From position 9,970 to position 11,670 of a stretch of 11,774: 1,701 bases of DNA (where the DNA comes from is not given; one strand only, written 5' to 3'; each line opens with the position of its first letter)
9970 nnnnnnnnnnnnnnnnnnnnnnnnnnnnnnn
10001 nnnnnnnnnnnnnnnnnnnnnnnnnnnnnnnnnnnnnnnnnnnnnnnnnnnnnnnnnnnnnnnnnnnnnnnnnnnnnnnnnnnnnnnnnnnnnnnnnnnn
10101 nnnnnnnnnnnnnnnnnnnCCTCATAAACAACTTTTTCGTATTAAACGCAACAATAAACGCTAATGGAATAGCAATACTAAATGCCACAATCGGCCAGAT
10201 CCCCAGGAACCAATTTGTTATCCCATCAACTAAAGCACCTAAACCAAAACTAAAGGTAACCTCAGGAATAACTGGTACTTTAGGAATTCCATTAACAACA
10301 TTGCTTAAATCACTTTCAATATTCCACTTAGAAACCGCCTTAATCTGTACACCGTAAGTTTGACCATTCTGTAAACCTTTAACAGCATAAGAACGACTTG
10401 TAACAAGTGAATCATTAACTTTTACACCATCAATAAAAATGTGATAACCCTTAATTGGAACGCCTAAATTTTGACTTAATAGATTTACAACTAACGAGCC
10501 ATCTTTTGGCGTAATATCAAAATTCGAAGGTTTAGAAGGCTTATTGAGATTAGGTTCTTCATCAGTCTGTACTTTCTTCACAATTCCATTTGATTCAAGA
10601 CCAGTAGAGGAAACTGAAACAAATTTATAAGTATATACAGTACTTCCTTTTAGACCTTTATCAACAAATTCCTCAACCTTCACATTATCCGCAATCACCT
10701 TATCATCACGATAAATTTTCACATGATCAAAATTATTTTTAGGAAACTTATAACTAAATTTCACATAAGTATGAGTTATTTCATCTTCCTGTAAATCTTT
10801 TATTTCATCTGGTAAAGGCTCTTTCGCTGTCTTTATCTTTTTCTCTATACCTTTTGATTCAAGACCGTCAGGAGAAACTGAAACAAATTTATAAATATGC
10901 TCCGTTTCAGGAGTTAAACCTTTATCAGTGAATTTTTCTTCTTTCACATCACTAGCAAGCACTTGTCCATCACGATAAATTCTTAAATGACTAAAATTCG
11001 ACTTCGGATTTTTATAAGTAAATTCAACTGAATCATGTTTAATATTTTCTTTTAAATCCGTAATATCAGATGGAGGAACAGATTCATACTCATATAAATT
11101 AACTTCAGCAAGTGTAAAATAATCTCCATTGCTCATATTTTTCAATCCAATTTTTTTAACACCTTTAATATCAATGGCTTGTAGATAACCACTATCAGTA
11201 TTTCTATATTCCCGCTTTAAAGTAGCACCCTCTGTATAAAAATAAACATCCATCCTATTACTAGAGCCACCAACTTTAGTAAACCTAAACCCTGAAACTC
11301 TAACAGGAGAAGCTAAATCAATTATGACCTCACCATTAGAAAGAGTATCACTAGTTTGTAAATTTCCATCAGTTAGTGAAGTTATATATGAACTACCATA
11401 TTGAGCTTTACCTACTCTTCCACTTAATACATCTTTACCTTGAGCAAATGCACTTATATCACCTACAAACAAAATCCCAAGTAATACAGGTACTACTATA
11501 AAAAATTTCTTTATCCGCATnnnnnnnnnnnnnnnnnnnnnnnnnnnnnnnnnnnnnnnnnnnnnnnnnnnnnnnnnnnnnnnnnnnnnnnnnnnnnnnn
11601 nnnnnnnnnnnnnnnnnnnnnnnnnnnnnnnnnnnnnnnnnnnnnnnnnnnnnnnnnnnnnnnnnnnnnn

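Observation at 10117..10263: The large FN3/discoidin protein is anchored by a copy of the small coat-like protein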

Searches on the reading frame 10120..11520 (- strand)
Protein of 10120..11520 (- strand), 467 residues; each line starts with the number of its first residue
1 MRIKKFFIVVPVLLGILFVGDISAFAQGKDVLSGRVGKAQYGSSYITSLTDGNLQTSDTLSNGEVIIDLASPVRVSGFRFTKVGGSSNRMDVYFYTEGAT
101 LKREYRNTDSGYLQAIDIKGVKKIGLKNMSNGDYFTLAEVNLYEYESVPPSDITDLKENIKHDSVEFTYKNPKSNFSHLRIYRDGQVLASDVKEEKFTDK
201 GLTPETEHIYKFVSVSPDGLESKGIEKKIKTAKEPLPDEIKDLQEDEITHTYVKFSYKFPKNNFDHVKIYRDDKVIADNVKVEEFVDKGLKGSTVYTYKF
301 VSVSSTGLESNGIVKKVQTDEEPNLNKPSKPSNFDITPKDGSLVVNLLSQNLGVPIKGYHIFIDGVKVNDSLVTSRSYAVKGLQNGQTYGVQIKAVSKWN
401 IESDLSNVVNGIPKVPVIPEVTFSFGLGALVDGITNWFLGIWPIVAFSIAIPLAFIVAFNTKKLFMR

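Call 10: search_protein_families(library=pfam, max_evalue=0.1, proteins=[window:10120-11520:-])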
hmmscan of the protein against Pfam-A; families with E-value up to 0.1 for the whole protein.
window:10120-11520:- (467 aa): 3 families
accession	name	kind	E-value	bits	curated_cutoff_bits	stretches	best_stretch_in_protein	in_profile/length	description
PF00041.27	fn3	-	1e-09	38.9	25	1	329-398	1-71/84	Fibronectin type III domain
PF18370.7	RGI_lyase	-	0.00068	20.4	27.8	0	359-392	35-69/86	Rhamnogalacturonan I lyases beta-sheet domain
PF16967.11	TcfC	-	0.019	15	29.4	0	175-191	11-27/68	E-set like domain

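Call 11: search_protein_families(library=phrogs, max_evalue=0.1, proteins=[window:10120-11520:-])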
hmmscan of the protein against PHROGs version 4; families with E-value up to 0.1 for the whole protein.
window:10120-11520:- (467 aa): 3 families
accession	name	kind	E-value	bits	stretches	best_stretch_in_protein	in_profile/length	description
phrog_1696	-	tail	1.2e-09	36.8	2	76-235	1073-1236/2079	major tail protein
phrog_382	-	tail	0.0074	15.8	1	356-412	3-63/655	minor tail protein with lysin activity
phrog_33932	-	unknown function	0.012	16.3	1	220-275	100-157/168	-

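Call 33: find_homologous_proteins(query=window:10120-11520:-, max_evalue=0.001)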
Query window:10120-11520:- (467 aa): 35 proteins with E <= 0.001 among 8000 candidates.
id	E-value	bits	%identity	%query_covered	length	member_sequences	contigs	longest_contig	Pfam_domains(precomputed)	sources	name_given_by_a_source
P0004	2.1e-295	998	96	100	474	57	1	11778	PF00041.28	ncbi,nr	ncbi:fibronectin type III domain-containing protein [Bacillus thuringiensis]|nr:fibronectin type III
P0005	7.4e-274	927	91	100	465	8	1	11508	PF00041.28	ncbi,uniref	ncbi:fibronectin type III domain-containing protein [Bacillus cereus]|uniref:fibronectin type III do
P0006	8.7e-269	910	89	100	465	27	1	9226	PF00041.28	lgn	-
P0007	3.5e-263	891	86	100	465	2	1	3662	PF00041.28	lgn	-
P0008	1.6e-259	879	84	100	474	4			PF00041.28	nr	nr:fibronectin type III domain-containing protein [Bacillus wiedmannii]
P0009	2.2e-257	872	84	100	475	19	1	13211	PF00041.28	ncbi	ncbi:fibronectin type III domain-containing protein [Bacillus toyonensis]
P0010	4.4e-257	871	84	100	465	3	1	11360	PF00041.28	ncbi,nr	ncbi:TPA: fibronectin type III domain-containing protein [Bacillus cereus]|nr:fibronectin type III d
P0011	2.9e-256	869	84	100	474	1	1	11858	PF00041.28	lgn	-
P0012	7.8e-158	544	57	99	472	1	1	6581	PF00041.28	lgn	-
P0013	1.0e-154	534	56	99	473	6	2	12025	PF00041.28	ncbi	ncbi:fibronectin type III domain-containing protein [Bacillus luti]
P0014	1.1e-152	527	55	99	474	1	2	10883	PF00041.28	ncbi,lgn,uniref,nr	ncbi:fibronectin type III domain-containing protein [Bacillus paranthracis]|uniref:fibronectin type 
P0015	1.0e-131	458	67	49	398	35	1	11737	PF00041.28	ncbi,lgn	ncbi:TPA: fibronectin type III domain-containing protein [Bacillus cereus]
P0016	3.9e-131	456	62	55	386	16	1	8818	PF00041.28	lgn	-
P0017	1.5e-130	454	65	50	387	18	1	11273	PF00041.28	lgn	-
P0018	5.7e-130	452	66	49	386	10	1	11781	PF00041.28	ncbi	-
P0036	4.0e-28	117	41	39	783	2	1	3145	PF16323.12,PF04122.18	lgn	-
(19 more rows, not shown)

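Call 57: predict_structure(alignment_id=A2)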
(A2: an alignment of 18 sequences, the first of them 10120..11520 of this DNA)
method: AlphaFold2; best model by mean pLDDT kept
length: 467 residues; sequences in the alignment: 18
mean_pLDDT: 84.1   pTM: 0.47
mean pLDDT of the five models: 84.1, 83.4, 83.2, 82.5, 82.5
residues with pLDDT >= 90: 244; 70-90: 141; 50-70: 49; < 50: 33
segments of 3 or more residues with pLDDT < 50: 1-3, 13-26, 418-427, 463-467
pLDDT, mean of each block of 10 residues (from residue 1): 50 42 53 89 81 88 88 90 91 91 92 88 91 87 85 96 95 92 95 96 94 92 95 92 93 95 93 95 95 95 92 94 85 87 84 87 90 87 89 90 91 66 47 58 63 66 48
secondary structure, 60 per line:
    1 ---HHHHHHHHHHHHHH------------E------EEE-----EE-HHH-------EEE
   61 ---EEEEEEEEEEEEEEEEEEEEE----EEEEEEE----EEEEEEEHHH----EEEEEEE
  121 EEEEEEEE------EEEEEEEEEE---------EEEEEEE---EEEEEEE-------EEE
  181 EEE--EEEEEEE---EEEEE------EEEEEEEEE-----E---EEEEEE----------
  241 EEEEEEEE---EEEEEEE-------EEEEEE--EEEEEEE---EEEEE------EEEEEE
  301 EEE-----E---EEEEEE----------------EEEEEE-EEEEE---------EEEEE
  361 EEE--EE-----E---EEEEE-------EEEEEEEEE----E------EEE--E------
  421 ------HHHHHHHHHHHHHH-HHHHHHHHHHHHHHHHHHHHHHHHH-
elements in order: H4-17 E37-39 E58-60 E64-84 E89-95 E100-106 E114-128 E135-144 E154-160 E164-170 E178-183 E186-192 E196-200 E207-215 E225-230 E241-248 E252-258 E266-271 E274-280 E284-288 E295-303 E313-318 E335-340 E342-346 E356-363 E377-381 E389-397 E409-411 H427-440 H442-466

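Call 63: fold_search(model_id=the predicted structure, library=pdb)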
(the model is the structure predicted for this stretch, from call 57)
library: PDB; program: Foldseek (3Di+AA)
matches with E <= 10: 1932; with E <= 0.001: 534
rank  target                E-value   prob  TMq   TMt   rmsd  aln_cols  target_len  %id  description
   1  3t1w                  1.3e-14  1.00  0.19  0.23  17.2       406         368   16  Structure of the four-domain fragment Fn7B89 of oncofetal fibronectin (released 2012-03-21)
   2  6tpw                  1.6e-13  1.00  0.21  0.24  18.2       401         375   13  Crystal structures of FNIII domain one through four of the human leucocyte common antigen-related protein ( LAR) (released 2020-05-13)
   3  8q6t_I                5.4e-13  1.00  0.34  0.18  12.7       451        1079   13  Helical reconstruction of the relaxed thick filament from FIB milled left ventricular mouse myofibrils (released 2023-11-01)
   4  3r8q                  6.2e-13  1.00  0.19  0.31  14.3       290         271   16  Structure of Fibronectin domain 12-14 (released 2012-04-11)
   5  1fnf                  7.8e-13  1.00  0.19  0.23  16.2       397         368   15  FRAGMENT OF HUMAN FIBRONECTIN ENCOMPASSING TYPE-III REPEATS 7 THROUGH 10 (released 1996-01-29)
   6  8bnq_A                1.5e-12  1.00  0.23  0.31  12.7       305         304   13  Crystal structure of the FnIII-tandem A84-A86 from the A-band of titin (released 2023-04-12)
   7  4pbx                  1.9e-12  1.00  0.23  0.20  22.9       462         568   14  Crystal structure of the six N-terminal domains of human receptor protein tyrosine phosphatase sigma (released 2014-11-12)
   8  6q9m_B                2.5e-12  1.00  0.18  0.29  23.1       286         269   17  Central Fibronectin-III array of RIM-binding protein (released 2020-01-15)
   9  6xax_B                3.1e-12  1.00  0.20  0.29  11.2       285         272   16  Structure of a fragment of human fibronectin containing the 11th type III domain, extra domain A, and the 12th type II (released 2021-06-09)
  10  8g4l_am               3.1e-12  1.00  0.22  0.12  25.5       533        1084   10  Cryo-EM structure of the human cardiac myosin filament (released 2023-11-01)
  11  8bnq_B                3.4e-12  1.00  0.30  0.40  10.5       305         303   13  Crystal structure of the FnIII-tandem A84-A86 from the A-band of titin (released 2023-04-12)
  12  6xay_A                4.3e-12  1.00  0.18  0.29  13.5       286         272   17  Structure of a fragment of human fibronectin containing the 10th, 11th and 12th type III domains (released 2021-06-09)
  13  7ne1_B                5.7e-12  1.00  0.21  0.27  15.4       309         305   16  Structure of the complex between Netrin-1 and its receptor Neogenin (released 2021-03-31)
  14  8bxr                  6.5e-12  1.00  0.22  0.32  13.4       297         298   16  Titin FnIII-domain I109-I111 (I/A4-A/A6) from the MIR region (released 2023-02-15)
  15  6xay_B                7.2e-12  1.00  0.19  0.29  13.6       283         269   17  Structure of a fragment of human fibronectin containing the 10th, 11th and 12th type III domains (released 2021-06-09)
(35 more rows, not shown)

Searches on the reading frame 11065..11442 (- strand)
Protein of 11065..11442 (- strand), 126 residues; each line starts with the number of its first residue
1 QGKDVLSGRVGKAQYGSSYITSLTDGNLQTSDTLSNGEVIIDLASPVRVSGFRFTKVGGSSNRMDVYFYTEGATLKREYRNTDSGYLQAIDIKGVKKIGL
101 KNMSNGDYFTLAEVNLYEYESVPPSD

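Call 67: search_protein_families(library=pfam, alignment_id=A4, max_evalue=1)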
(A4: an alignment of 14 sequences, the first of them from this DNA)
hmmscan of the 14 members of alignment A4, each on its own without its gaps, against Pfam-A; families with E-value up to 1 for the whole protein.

A. member 1, seq(126 aa): 0 families

B. families by the number of members that match (of 14 scanned): 5 families
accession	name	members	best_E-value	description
PF19387.4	DUF5962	1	0.032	Family of unknown function (DUF5962)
PF05744.16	Benyvirus_P25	1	0.042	Benyvirus P25/P26 protein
PF17735.7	BslA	1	0.06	Biofilm surface layer A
PF19657.4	DUF6160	1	0.11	Family of unknown function (DUF6160)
PF10862.14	FcoT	1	0.17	FcoT-like thioesterase domain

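Call 71: predict_structure(alignment_id=A4)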
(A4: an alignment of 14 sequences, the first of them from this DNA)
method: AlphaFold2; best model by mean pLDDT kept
length: 126 residues; sequences in the alignment: 14
mean_pLDDT: 91.4   pTM: 0.84
mean pLDDT of the five models: 91.4, 76.3, 75.5, 75.4, 70.9
residues with pLDDT >= 90: 100; 70-90: 20; 50-70: 6; < 50: 0
segments of 3 or more residues with pLDDT < 50: none
pLDDT, mean of each block of 10 residues (from residue 1): 91 86 93 89 96 95 95 94 95 96 88 94 67
secondary structure, 60 per line:
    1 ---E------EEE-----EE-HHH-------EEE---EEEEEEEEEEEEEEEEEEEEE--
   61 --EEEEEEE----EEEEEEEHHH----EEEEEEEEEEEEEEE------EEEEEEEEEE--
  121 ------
elements in order: E11-13 E32-34 E38-58 E63-69 E74-80 E88-102 E109-118

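Call 75: fold_search(model_id=the predicted structure, library=pdb)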
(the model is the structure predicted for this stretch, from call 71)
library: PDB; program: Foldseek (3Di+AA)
matches with E <= 10: 1780; with E <= 0.001: 63
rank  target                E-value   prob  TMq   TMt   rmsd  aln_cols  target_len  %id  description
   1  6or4_A                1.2e-05  1.00  0.63  0.20   5.3       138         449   19  Crystal structure of SpGH29 (released 2019-07-10)
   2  2j1r_A                1.4e-05  1.00  0.71  0.64   3.7       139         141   19  Structure of a Streptococcus pneumoniae fucose binding module (released 2006-09-06)
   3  2yc4_A                1.6e-05  1.00  0.70  0.67   3.7       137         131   15  Intraflagellar Transport Complex 25-27 from Chlamydomonas (released 2011-03-23)
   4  3le0                  1.7e-05  1.00  0.72  0.65   3.9       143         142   16  Lectin Domain of Lectinolysin complexed with Glycerol (released 2010-12-29)
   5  6org_A                1.8e-05  1.00  0.68  0.21   4.3       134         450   17  Crystal structure of SpGH29 (released 2019-07-10)
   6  2j1r_B                2.3e-05  1.00  0.72  0.67   3.7       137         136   18  Structure of a Streptococcus pneumoniae fucose binding module (released 2006-09-06)
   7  3lei                  2.5e-05  1.00  0.72  0.65   4.0       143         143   16  Lectin Domain of Lectinolysin complexed with Fucose (released 2010-12-29)
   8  2j22                  2.5e-05  1.00  0.70  0.65   3.8       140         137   21  Structure of a Streptococcus pneumoniae fucose binding module, SpX-3 (released 2006-09-06)
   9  4gwi_A                2.8e-05  1.00  0.70  0.63   4.1       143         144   15  His 62 mutant of the lectin binding domain of lectinolysin complexed with Lewis y (released 2012-11-21)
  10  3nng_A                3.2e-05  1.00  0.59  0.50   3.7       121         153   24  Crystal structure of the F5/8 type C domain of Q5LFR2_BACFN protein from Bacteroides fragilis. Northeast Structural Ge (released 2010-08-18)
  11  2jda_B                3.9e-05  1.00  0.62  0.56   5.0       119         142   13  Structure of a pectin binding carbohydrate binding module determined in an monoclinic crystal form. (released 2007-01-16)
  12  3lek_A                4.1e-05  1.00  0.70  0.64   3.9       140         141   16  Lectin Domain of Lectinolysin complexed with Lewis B Antigen (released 2010-12-29)
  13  2yc4_B                4.3e-05  1.00  0.70  0.68   3.8       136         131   16  Intraflagellar Transport Complex 25-27 from Chlamydomonas (released 2011-03-23)
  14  4gwj_A                4.6e-05  1.00  0.72  0.65   4.0       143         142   15  His 62 mutant of the lectin binding domain of Lectinolysin complexed with Lewis b (released 2012-11-21)
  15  7d29                  4.8e-05  1.00  0.63  0.59   5.0       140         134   15  CBM32 of AlyQ (released 2020-12-30)
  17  3nng_B                5.4e-05  1.00  0.64  0.54   3.1       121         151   23  Crystal structure of the F5/8 type C domain of Q5LFR2_BACFN protein from Bacteroides fragilis. Northeast Structural Ge (released 2010-08-18)
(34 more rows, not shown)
